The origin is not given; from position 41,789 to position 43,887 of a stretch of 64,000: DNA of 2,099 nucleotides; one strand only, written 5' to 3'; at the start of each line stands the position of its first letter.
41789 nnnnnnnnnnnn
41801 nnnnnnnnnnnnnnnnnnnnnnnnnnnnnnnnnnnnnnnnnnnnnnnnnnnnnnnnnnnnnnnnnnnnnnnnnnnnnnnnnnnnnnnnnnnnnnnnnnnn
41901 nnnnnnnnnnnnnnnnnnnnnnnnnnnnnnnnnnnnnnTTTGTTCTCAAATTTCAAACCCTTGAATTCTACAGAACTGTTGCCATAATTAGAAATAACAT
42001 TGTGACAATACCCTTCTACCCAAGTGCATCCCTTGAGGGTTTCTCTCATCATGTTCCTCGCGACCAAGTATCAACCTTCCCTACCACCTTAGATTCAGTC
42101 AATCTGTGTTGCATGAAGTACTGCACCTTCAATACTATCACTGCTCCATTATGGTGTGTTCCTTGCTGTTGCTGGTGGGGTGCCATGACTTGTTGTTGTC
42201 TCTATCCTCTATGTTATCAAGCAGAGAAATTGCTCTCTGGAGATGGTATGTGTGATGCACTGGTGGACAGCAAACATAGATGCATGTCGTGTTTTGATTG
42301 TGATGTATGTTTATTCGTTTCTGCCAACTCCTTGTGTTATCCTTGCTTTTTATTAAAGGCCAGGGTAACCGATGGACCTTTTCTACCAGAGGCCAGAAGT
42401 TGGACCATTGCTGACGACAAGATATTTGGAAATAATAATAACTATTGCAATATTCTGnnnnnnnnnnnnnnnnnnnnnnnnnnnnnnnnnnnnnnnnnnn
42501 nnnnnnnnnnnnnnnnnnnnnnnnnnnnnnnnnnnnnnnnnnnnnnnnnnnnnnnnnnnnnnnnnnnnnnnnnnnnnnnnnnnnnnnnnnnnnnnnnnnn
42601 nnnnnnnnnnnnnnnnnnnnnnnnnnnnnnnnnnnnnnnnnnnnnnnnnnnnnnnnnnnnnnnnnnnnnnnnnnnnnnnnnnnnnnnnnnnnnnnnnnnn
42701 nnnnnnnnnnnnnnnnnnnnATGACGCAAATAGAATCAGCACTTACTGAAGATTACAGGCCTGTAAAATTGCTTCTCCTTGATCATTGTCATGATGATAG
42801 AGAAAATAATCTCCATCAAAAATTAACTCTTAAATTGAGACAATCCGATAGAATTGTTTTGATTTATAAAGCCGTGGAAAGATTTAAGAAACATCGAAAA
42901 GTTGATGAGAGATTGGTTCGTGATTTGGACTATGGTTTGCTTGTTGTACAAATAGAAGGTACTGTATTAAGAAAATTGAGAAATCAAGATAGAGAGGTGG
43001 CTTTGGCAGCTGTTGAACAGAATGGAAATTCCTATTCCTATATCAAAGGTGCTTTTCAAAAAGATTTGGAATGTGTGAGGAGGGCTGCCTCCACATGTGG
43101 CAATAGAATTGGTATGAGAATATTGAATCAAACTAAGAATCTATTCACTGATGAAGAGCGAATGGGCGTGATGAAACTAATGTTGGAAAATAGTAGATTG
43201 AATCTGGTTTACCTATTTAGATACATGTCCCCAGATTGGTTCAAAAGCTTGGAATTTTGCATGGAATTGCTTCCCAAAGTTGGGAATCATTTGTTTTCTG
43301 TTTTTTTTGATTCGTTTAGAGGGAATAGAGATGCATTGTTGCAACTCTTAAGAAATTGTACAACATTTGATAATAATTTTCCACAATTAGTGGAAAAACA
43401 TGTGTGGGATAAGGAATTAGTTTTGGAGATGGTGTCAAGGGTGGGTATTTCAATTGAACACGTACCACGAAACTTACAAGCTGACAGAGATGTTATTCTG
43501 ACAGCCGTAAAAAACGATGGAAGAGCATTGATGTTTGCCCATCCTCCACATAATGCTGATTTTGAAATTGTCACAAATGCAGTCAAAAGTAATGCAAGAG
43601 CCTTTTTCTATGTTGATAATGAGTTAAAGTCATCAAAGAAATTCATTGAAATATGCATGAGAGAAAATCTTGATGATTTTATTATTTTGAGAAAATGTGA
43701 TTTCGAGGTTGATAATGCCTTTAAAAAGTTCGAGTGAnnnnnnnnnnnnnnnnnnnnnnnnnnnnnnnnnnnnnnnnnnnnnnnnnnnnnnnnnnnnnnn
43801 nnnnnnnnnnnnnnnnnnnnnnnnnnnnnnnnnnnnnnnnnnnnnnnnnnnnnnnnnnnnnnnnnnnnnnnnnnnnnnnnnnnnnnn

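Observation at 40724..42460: F-box-like proteins ending in a dense polycysteine tail (two family members in this window)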

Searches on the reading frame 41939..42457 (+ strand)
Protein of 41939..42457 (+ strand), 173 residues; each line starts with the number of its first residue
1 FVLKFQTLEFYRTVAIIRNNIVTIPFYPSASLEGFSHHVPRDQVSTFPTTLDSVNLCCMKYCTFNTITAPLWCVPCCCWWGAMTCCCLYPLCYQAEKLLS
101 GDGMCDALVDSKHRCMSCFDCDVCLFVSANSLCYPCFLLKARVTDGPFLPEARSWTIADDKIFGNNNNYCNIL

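Call 50: find_homologous_proteins(query=A5, max_evalue=1)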
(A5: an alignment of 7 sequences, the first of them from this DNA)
Query A5 (7 sequences): 361 candidates shared short words with the query, none scored E <= 1.

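Call 72: search_protein_families(library=pfam, alignment_id=A5, max_evalue=10)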
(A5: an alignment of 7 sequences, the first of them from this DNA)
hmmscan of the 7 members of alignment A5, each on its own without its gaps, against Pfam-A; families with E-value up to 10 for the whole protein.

A. member 1, seq(173 aa): 0 families

B. families by the number of members that match (of 7 scanned): 1 family
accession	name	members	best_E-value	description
PF06743.20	FAST_1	1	0.007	FAST kinase-like protein, subdomain 1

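Call 73: search_solved_structures(query=A5, max_evalue=10)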
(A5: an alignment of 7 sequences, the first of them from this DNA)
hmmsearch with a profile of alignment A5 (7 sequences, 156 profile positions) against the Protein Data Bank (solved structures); distinct sequences matched with E-value up to 10: 7.
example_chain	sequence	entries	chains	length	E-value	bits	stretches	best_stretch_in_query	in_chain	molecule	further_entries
5emh_A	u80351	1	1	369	0.55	13.1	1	68-138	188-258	Iridoid synthase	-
5dbf_A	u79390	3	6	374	0.55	13.1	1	68-138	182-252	Iridoid synthase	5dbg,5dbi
5dcy_A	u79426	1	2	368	0.6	13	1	68-138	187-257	Iridoid synthase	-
5coa_A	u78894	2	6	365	0.6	13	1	68-138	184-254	Iridoid synthase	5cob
5dcu_A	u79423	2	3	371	0.6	13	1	68-138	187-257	Iridoid synthase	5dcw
5df1_A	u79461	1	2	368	0.6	13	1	68-138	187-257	Iridoid synthase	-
8jyq_A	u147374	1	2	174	1.2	12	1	34-96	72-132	H2CasMab-1 VH(S112C),SARAH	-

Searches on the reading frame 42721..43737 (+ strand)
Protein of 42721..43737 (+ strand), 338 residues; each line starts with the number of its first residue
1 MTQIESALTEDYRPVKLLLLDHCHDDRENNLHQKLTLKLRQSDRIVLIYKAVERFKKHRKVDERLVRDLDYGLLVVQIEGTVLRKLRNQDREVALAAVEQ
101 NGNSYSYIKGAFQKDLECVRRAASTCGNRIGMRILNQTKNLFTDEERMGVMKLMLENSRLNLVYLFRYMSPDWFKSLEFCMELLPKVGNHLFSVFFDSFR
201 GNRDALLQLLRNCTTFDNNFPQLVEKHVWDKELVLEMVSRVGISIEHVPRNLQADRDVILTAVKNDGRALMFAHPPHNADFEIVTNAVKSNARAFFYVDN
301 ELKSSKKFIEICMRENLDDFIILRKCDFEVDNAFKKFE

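Call 5: search_protein_families(library=pfam, proteins=[window:42721-43737:+], max_evalue=1)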
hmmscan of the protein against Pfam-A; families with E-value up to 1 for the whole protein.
window:42721-43737:+ (338 aa): 1 family
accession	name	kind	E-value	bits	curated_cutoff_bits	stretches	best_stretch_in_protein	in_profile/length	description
PF13475.11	DUF4116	-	1.5e-31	108.1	24.9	3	230-274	1-45/49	Domain of unknown function (DUF4116)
